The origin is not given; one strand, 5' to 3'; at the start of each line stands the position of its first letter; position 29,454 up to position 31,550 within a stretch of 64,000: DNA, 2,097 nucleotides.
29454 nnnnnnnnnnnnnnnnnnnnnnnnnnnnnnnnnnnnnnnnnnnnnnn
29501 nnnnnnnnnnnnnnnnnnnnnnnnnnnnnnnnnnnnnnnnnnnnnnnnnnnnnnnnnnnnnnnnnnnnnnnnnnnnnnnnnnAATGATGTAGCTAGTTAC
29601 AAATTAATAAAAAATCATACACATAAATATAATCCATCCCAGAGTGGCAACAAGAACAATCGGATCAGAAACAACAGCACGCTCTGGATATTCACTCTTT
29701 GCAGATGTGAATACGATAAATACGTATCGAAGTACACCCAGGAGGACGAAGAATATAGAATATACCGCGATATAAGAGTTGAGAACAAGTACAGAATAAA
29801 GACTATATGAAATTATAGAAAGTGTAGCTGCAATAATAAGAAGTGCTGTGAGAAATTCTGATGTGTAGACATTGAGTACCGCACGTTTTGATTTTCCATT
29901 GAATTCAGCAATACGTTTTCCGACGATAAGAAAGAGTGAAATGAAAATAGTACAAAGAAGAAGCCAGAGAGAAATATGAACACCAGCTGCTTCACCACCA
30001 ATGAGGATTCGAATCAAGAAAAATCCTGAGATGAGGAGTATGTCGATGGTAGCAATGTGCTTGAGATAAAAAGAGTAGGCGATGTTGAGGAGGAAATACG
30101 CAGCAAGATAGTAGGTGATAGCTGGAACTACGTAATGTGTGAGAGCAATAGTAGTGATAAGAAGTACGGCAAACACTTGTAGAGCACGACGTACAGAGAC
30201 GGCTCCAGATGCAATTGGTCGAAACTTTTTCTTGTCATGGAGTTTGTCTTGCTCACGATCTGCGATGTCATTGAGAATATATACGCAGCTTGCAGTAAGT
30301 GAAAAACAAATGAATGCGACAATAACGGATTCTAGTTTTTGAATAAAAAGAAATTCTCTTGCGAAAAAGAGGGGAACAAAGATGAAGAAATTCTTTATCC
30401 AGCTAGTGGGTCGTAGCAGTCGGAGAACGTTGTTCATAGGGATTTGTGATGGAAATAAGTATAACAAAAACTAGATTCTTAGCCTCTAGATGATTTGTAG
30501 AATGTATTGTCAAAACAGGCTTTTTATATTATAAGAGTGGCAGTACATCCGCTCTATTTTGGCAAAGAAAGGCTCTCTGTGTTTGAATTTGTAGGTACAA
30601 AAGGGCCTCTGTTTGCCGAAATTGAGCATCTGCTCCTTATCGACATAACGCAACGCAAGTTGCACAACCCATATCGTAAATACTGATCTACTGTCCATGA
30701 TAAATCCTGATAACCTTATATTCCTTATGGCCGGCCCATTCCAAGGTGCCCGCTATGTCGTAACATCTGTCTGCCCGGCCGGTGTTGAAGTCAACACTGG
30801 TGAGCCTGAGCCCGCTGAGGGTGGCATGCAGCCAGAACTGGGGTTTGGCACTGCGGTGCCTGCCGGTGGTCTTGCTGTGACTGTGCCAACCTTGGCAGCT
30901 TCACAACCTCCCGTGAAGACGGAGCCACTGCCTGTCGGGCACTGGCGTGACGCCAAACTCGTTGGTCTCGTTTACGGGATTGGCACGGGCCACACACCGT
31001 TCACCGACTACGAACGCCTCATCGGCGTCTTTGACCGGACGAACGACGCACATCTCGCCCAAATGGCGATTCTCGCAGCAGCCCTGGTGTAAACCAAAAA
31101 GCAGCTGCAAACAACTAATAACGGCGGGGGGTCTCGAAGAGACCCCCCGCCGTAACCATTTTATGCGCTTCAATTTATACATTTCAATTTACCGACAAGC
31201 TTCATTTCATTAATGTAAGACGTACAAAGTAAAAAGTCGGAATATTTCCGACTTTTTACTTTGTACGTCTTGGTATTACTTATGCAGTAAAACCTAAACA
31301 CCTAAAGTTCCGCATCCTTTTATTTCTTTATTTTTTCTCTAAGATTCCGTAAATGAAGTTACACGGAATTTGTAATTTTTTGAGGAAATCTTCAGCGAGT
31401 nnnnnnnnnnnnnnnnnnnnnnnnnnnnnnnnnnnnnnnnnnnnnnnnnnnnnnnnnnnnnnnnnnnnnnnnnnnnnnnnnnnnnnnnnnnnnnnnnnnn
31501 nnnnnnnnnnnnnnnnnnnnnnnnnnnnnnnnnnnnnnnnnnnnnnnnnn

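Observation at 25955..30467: Candidate polyprenyl-phospho-pentose (DPPR/DPA-like) lipid-linked sugar donor module outside Actinobacteria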

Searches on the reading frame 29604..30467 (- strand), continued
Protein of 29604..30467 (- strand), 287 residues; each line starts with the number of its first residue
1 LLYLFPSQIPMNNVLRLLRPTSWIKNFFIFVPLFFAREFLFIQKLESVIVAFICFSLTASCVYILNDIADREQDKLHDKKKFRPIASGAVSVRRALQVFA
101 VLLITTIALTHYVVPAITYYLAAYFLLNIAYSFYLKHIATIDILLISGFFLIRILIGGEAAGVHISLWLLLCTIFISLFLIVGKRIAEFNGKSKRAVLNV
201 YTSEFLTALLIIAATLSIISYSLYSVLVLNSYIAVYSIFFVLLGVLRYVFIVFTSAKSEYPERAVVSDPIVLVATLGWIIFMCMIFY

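Call 47: search_dna_similar(query=window:29604-30437:-, collection=plasmids, mode=protein, max_evalue=1e-8, max_rows=40)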
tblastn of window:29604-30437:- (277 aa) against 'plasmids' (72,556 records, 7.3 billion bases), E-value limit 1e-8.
Records with a match: 102; places in all: 102; records where one place covers at least 80% of the query: 6.
Best place of each record, by identity: <60% 102.
By first word of the organism name: Rhizobium 36; Sinorhizobium 5; Vibrio 3; Burkholderia 3; Cereibacter 3; Salipiger 3; Sphingomonadaceae 3; Mesorhizobium 3; Azospirillum 3; Streptomyces 2; and 31 more.
By predicted mobility (MOB-suite, as given by PLSDB): non-mobilizable 71; conjugative 21; mobilizable 10.
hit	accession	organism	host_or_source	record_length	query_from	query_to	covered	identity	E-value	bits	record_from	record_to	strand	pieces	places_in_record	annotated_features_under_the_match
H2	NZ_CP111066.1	Chondrinema litorale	Seaweed,red alga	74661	6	277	98%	38.7%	2e-42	161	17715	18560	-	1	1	decaprenyl-phosphate phosphoribosyltransferase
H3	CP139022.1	Flammeovirgaceae bacterium SG7u.111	Seagrass,tissue sample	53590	3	277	99%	36.5%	1e-42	162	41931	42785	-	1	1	decaprenyl-phosphate phosphoribosyltransferase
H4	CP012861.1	Persicobacter sp. JZB09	cell culture,soil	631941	5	277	99%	34.9%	6e-31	128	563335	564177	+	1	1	record has no annotation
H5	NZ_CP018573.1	Marivivens sp. JLT3646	cell culture,shallow-sea hydrothermal ...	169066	2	268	96%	31.9%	2e-25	112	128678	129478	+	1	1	decaprenyl-phosphate phosphoribosyltransferase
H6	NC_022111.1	Prevotella sp. oral taxon 299 str. F0039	Homo sapiens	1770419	1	268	97%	31.2%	2e-25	112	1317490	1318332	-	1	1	none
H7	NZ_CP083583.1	Kovacikia minuta CCNUW1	cell culture,fresh water lake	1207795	5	276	98%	30.6%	4e-27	117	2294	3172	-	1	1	record has no annotation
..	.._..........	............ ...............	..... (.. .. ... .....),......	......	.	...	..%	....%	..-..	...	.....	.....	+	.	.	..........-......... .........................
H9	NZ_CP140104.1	Vibrio alfacsensis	Scophthalmus maximus,intestinal tract ...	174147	5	194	69%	36.9%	1e-19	96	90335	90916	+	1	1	UbiA family prenyltransferase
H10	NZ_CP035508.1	Haematobacter massiliensis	single cell,human skin swab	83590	3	179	64%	39.5%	5e-27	117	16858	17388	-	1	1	UbiA family prenyltransferase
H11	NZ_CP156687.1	Burkholderia stagnalis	Bacterial cells,soils collected in ...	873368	6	179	63%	40.1%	2e-16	86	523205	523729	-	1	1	UbiA family prenyltransferase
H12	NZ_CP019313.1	Tateyamaria omphalii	Single cell,seawater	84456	6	180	63%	39.5%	8e-25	110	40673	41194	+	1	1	UbiA family prenyltransferase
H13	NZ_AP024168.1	Vibrio alfacsensis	-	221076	5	194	69%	36.4%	8e-20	96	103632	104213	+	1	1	UbiA family prenyltransferase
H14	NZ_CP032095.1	Vibrio alfacsensis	Solea senegalensis,whole ...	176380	5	194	69%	36.4%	1e-19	96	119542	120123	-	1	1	UbiA family prenyltransferase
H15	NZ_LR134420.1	Legionella adelaidensis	environmental,Cooling tower water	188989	7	191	67%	37.2%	1e-22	104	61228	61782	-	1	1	decaprenyl-phosphate phosphoribosyltransferase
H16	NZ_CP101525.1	Burkholderia arboris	mixed culture,soil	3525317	6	186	65%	38.0%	1e-20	99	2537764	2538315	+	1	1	none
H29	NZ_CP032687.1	Rhizobium sp. CCGE531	Phaseolus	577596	1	178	64%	36.9%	4e-21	100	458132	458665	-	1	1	UbiA family prenyltransferase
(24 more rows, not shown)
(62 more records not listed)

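Call 48: get_annotated_region(hit=H29, flank=8000)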
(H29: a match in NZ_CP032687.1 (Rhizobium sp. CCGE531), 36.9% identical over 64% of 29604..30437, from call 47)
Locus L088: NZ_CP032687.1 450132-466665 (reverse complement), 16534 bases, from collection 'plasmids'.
description: Rhizobium sp. CCGE531 plasmid pRCCGE531b, complete sequence
organism: Rhizobium sp. CCGE531 (NCBI taxid 2364271)
taxonomy: Bacteria; Pseudomonadota; Alphaproteobacteria; Hyphomicrobiales; Rhizobiaceae; Rhizobium; Rhizobium sp. CCGE531
host: -; source: Phaseolus; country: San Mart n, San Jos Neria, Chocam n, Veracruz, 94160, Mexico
typing (MOB-suite, as given by PLSDB): conjugative; relaxase MOBQ; mating-pair formation MPF_T
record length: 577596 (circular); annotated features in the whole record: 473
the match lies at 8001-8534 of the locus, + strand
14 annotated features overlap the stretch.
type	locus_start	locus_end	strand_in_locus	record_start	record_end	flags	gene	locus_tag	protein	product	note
CDS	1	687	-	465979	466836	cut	-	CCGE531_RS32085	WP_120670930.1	phosphoenolpyruvate hydrolase family protein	-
CDS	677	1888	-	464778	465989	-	-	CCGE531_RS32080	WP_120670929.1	Tm-1-like ATP-binding domain-containing protein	-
CDS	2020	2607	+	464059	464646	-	-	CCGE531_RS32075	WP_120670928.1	phosphoenolpyruvate hydrolase family protein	-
CDS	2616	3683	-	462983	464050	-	ugpC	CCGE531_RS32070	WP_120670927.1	sn-glycerol-3-phosphate ABC transporter ATP-binding protein UgpC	-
CDS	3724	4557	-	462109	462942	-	-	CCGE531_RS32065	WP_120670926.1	carbohydrate ABC transporter permease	GO:0008643 - carbohydrate transport [Evidence IEA]; GO:0055085 - transmembrane transport [Evidence IEA]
CDS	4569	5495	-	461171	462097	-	-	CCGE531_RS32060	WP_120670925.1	sugar ABC transporter permease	-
CDS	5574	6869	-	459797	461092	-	-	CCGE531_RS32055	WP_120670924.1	extracellular solute-binding protein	-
CDS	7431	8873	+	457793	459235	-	-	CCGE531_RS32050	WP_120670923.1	UbiA family prenyltransferase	-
CDS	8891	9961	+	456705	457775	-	-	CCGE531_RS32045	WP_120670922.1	NAD(P)-dependent oxidoreductase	-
CDS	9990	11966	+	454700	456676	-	-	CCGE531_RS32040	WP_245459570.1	hypothetical protein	-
CDS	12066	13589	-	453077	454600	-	-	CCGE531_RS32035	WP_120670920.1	GMC family oxidoreductase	-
CDS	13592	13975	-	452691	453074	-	-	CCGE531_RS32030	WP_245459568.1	hypothetical protein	-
CDS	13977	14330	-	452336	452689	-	-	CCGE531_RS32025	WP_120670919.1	SMR family transporter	-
CDS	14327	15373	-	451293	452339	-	-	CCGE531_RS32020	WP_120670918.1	NAD-dependent epimerase/dehydratase family protein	-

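Call 49: get_annotated_region(hit=H2, flank=8000)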
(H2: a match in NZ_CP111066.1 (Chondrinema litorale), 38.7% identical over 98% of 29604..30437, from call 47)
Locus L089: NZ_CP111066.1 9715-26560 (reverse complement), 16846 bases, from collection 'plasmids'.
description: Chondrinema litorale strain WSW3-B12 plasmid unnamed24, complete sequence
organism: Chondrinema litorale (NCBI taxid 2994555)
taxonomy: Bacteria; Bacteroidota; Cytophagia; Cytophagales; Flammeovirgaceae; Chondrinema; Chondrinema litorale
host: -; source: Seaweed,red alga; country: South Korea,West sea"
typing (MOB-suite, as given by PLSDB): non-mobilizable
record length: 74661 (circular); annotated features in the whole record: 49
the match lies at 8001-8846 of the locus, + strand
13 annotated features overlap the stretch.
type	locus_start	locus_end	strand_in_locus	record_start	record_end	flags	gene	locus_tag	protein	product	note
CDS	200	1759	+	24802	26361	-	-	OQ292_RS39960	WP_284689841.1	hypothetical protein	-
CDS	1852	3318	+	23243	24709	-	-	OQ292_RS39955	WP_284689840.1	DUF2723 domain-containing protein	-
CDS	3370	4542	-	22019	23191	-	-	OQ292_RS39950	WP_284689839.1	IS3 family transposase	-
CDS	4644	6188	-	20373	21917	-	-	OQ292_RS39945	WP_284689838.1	glycosyltransferase family 39 protein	-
CDS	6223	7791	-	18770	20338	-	-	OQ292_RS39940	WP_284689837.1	hypothetical protein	-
CDS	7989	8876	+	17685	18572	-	-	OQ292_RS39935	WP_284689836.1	decaprenyl-phosphate phosphoribosyltransferase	-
CDS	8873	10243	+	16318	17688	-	-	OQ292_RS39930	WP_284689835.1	FAD-binding oxidoreductase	-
CDS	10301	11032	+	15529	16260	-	-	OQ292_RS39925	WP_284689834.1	SDR family oxidoreductase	-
CDS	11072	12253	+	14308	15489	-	-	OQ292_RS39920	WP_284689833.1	acyltransferase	-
CDS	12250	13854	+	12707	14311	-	-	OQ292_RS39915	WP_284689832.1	glycosyltransferase family 39 protein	-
CDS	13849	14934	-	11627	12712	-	-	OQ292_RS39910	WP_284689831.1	acyltransferase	-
CDS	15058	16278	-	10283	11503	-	-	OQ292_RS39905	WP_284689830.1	hypothetical protein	-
CDS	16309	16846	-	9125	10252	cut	-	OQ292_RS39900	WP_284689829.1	hypothetical protein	-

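Call 62: search_protein_families(library=pfam, proteins=[L087:1789-2388:+, L087:2385-2741:+, L087:2746-3711:+, L087:3722-5419:+, L084:10744-11925:+, L082:5136-7853:-, L082:1985-4537:-, L088:9990-11966:+], max_evalue=0.01)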
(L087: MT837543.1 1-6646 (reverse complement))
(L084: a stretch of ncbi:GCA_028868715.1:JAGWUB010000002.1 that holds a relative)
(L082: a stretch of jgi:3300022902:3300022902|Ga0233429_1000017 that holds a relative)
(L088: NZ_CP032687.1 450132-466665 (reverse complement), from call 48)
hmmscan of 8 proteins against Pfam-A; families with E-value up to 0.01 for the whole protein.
L087:1789-2388:+ (199 aa): 1 family
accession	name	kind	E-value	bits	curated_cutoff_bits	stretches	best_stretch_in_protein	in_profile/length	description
PF12710.13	HAD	-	1.4e-31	110.9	27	1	5-186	1-188/189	haloacid dehalogenase-like hydrolase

L087:2385-2741:+ (118 aa): 3 families
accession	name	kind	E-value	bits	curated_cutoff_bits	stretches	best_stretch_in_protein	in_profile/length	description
PF00892.27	EamA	-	3.1e-07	31.2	28.2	1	51-116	69-134/135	EamA-like transporter family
PF00893.25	Multi_Drug_Res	-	7e-07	30.1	23.7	1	26-108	10-93/93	Small Multidrug Resistance protein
PF10639.15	TMEM234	-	0.0015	19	30.1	1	35-115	31-112/113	Putative transmembrane family 234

L087:2746-3711:+ (321 aa): 9 families
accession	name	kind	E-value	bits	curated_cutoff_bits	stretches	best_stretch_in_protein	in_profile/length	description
PF01370.27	Epimerase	-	3.3e-35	122.1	20.9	1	4-229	2-240/240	NAD dependent epimerase/dehydratase family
PF16363.11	GDP_Man_Dehyd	-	1.6e-28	100.6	27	1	4-313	1-331/332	GDP-mannose 4,6 dehydratase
PF01073.25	3Beta_HSD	-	7.5e-16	58.4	22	1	5-218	2-230/280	3-beta hydroxysteroid dehydrogenase/isomerase family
PF07993.18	NAD_binding_4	-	8.7e-11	41.9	20.1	1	66-180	90-218/258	Male sterility protein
PF04321.23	RmlD_sub_bind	-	2.9e-10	40.1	27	1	1-165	1-147/287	RmlD substrate binding domain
PF13460.12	NAD_binding_10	-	3.8e-06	27.3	27.2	1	7-170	1-147/184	NAD(P)H-binding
PF02719.21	Polysacc_synt_2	-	0.0011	18.6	20.2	1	18-223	16-223/293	Polysaccharide biosynthesis protein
PF02254.24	TrkA_N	-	0.0023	18.6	23.8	1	7-73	4-71/116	TrkA-N domain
PF03435.24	Sacchrp_dh_NADP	-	0.0097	16.7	25.1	0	5-80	3-84/129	Saccharopine dehydrogenase NADP binding domain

L087:3722-5419:+ (565 aa): 1 family
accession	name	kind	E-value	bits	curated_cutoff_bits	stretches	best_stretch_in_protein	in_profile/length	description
PF19510.5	DUF6044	-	2.4e-103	346.9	27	1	14-564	12-563/564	Protein of unknown function (DUF6044)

L084:10744-11925:+ (393 aa): 0 families

L082:5136-7853:- (905 aa): 0 families

L082:1985-4537:- (850 aa): 0 families

L088:9990-11966:+ (658 aa): 0 families

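Call 63: find_encoding_contigs(protein=P0063, flank=7000, max_places=1)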
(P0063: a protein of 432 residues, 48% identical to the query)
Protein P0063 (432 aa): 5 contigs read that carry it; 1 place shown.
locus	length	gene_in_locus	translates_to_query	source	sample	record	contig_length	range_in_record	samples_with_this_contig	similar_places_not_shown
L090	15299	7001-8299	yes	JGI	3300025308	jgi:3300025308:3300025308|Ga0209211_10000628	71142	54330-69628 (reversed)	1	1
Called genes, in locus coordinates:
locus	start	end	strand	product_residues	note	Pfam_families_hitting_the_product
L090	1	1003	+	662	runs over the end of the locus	PF04932:Wzy_C, PF13181:TPR_8 (faint), PF14559:TPR_19 (faint)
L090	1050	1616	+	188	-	PF13580:SIS_2, PF01380:SIS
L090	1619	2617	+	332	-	PF00294:PfkB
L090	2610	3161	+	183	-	PF08645:PNK3P (weak), PF13419:HAD_2 (faint), PF13242:Hydrolase_like (weak)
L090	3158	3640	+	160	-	PF01467:CTP_transf_like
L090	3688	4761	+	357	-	PF01075:Glyco_transf_9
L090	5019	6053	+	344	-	PF13489:Methyltransf_23 (weak), PF08241:Methyltransf_11, PF08242:Methyltransf_12 (weak), PF13649:Methyltransf_25, PF13847:Methyltransf_31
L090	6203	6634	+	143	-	PF08241:Methyltransf_11, PF13489:Methyltransf_23 (weak), PF13649:Methyltransf_25 (faint)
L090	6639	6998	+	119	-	PF00892:EamA (weak), PF00893:Multi_Drug_Res (faint)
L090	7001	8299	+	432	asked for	PF01040:UbiA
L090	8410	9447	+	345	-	PF01073:3Beta_HSD, PF01370:Epimerase, PF02719:Polysacc_synt_2, PF04321:RmlD_sub_bind, PF13460:NAD_binding_10, PF16363:GDP_Man_Dehyd, PF07993:NAD_binding_4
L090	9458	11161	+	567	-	PF20604:DUF6798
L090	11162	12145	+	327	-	PF01408:GFO_IDH_MocA, PF02894:GFO_IDH_MocA_C, PF22725:GFO_IDH_MocA_C3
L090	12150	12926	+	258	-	-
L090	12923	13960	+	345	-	PF00551:Formyl_trans_N, PF02911:Formyl_trans_C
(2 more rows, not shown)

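Call 64: find_encoding_contigs(protein=P0044, flank=7000, max_places=1)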
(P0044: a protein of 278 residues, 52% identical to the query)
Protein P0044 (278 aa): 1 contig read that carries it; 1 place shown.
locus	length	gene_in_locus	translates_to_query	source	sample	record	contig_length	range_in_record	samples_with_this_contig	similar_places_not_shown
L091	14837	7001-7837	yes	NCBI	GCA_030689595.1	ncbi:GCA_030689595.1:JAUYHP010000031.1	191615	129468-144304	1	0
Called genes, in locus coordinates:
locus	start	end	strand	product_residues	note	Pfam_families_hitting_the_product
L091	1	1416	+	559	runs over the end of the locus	PF13231:PMT_2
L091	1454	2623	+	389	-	PF02350:Epimerase_2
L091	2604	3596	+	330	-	PF00535:Glycos_transf_2, PF13641:Glyco_tranf_2_3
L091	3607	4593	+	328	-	PF03706:LPG_synthase_TM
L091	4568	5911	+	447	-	PF13231:PMT_2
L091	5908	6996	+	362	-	PF13439:Glyco_transf_4 (weak), PF00534:Glycos_transf_1, PF13692:Glyco_trans_1_4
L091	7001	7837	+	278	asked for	PF01040:UbiA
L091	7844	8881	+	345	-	PF01073:3Beta_HSD, PF01370:Epimerase, PF02719:Polysacc_synt_2, PF04321:RmlD_sub_bind, PF13460:NAD_binding_10, PF16363:GDP_Man_Dehyd, PF07993:NAD_binding_4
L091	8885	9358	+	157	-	-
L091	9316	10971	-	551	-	PF13231:PMT_2 (weak)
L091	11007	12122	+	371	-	PF13439:Glyco_transf_4, PF13579:Glyco_trans_4_4 (weak), PF00534:Glycos_transf_1, PF20706:GT4-conflict (weak), PF13692:Glyco_trans_1_4, PF13524:Glyco_trans_1_2 (faint)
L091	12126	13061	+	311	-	PF03966:Trm112p, PF08003:Methyltransf_9, PF13489:Methyltransf_23, PF02353:CMAS, PF13847:Methyltransf_31, PF08241:Methyltransf_11, PF08242:Methyltransf_12, PF13649:Methyltransf_25, +3 more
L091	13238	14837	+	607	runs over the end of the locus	PF13522:GATase_6, PF13537:GATase_7, PF00733:Asn_synthase, PF24167:DUF7411 (weak)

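Call 65: find_encoding_contigs(protein=P0102, flank=7000, max_places=1)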
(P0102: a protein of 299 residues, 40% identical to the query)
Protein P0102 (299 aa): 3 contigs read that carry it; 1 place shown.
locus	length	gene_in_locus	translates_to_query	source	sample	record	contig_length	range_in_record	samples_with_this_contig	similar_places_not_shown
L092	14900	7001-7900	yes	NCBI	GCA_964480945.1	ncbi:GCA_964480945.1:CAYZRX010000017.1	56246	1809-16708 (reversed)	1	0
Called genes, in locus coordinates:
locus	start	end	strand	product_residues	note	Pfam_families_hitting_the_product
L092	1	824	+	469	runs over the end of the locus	PF13230:GATase_4 (faint), PF13522:GATase_6, PF13537:GATase_7, PF00156:Pribosyltran (weak)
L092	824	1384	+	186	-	PF01066:CDP-OH_P_transf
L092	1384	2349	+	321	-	PF01656:CbiA (faint), PF02881:SRP54_N, PF13604:AAA_30, PF00448:SRP54, PF13191:AAA_16 (weak), PF13401:AAA_22 (weak), PF03266:NTPase_1 (faint)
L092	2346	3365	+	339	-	PF02746:MR_MLE_N, PF13378:MR_MLE_C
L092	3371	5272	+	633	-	PF02518:HATPase_c, PF13589:HATPase_c_3, PF01119:DNA_mis_repair, PF08676:MutL_C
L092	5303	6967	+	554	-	PF01642:MM_CoA_mutase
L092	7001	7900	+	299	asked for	PF01040:UbiA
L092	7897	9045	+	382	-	PF04015:DUF362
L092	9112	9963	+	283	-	PF00892:EamA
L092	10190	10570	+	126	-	-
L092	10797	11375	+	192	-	PF02545:Maf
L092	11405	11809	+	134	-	PF02310:B12-binding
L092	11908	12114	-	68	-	PF00313:CSD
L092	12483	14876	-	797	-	PF03104:DNA_pol_B_exo1 (faint), PF00136:DNA_pol_B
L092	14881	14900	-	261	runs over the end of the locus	PF01145:Band_7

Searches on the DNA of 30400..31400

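Call 58: search_rna_families(source=window, start=30400, end=31400, threshold=evalue, max_evalue=1)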
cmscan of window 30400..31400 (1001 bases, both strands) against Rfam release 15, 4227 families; matches with E-value up to 1: 19.
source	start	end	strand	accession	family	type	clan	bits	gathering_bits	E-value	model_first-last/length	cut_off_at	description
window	31220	31268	+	RF04134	MIR7504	Gene; miRNA;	-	33.5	83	0.00063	1-124/124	no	MIR7504 microRNA precursor family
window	31218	31270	-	RF03743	MIR7696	Gene; miRNA;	-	32.3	83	0.0005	1-88/88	no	MIR7696 microRNA precursor family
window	31228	31305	-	RF02891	AgrB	Gene; antisense;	-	31.4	40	0.0039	1-84/84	no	ArsR-gov region gene B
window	31220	31268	-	RF04134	MIR7504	Gene; miRNA;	-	30.5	83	0.0034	1-124/124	no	MIR7504 microRNA precursor family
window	31217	31271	+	RF03305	mir-3338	Gene; miRNA;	-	29.1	95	0.0016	1-84/84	no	mir-3338 microRNA precursor family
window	31226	31298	-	RF02495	ohsC_RNA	Gene; antitoxin;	-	27.5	50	0.085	1-77/77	no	Oppression of Hydrophobic ORF by sRNA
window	31218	31365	-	RF01606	plasmodium_snoR31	Gene; snRNA; snoRNA; HACA-box;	-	25.5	60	0.6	1-145/145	no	small nucleolar RNA snoR31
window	31169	31260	+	RF02891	AgrB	Gene; antisense;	-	24.6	40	0.13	1-84/84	no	ArsR-gov region gene B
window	31223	31265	-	RF04099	MIR837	Gene; miRNA;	-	23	117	0.068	1-122/122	no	MIR837 microRNA precursor family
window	31219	31269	+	RF03745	mir-2063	Gene; miRNA;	-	22.8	100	0.17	1-77/77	no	mir-2063 microRNA precursor family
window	31218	31270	-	RF04262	MIR1319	Gene; miRNA;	-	22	116.6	0.3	1-119/119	no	MIR1319 microRNA precursor family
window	31211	31309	-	RF01664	ceN101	Gene; snRNA; snoRNA; HACA-box;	-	21.8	70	0.29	1-128/128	no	Caenorhabditis snoRNA ceN101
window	31197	31286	+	RF03718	mir-2804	Gene; miRNA;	-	21.5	86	0.27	1-78/78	no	mir-2804 microRNA precursor family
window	31121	31153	-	RF04262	MIR1319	Gene; miRNA;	-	20.8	116.6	0.6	1-119/119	no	MIR1319 microRNA precursor family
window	31119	31155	-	RF03292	mir-1301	Gene; miRNA;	-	20.7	63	0.81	1-80/80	no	mir-1301 microRNA precursor family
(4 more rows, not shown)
